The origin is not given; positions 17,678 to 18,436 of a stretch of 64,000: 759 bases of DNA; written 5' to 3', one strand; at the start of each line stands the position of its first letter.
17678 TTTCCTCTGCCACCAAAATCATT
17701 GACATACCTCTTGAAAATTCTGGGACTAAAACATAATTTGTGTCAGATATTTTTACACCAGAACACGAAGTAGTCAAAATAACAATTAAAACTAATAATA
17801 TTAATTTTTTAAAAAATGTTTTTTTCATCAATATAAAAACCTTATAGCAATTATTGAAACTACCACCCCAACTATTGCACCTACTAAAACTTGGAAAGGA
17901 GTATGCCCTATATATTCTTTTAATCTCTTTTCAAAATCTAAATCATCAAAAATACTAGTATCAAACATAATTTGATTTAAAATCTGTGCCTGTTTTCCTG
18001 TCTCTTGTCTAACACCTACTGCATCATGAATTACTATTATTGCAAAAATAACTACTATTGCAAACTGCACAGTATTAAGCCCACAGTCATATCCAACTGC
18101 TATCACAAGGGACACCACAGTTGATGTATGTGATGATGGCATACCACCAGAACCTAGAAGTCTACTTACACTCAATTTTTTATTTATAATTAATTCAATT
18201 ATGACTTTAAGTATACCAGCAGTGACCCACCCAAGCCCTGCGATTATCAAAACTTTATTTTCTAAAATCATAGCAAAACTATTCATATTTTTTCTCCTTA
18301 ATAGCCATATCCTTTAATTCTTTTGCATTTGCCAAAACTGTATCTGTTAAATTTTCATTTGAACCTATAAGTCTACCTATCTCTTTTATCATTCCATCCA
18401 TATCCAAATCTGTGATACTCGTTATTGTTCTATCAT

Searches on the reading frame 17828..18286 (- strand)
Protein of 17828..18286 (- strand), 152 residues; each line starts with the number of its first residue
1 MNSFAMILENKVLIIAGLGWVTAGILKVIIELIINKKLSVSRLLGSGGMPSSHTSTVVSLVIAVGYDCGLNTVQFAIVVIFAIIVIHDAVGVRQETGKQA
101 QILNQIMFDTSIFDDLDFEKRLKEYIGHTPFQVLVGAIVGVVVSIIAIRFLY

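Call 84: search_protein_families(library=pfam, proteins=[window:17828-18286:-], max_evalue=0.0001)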
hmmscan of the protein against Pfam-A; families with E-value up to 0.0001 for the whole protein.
window:17828-18286:- (152 aa): 1 family
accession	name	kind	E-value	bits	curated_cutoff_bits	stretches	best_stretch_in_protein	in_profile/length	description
PF02681.20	DUF212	-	1.7e-46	157.9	26.5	1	9-143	2-126/126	Divergent PAP2 family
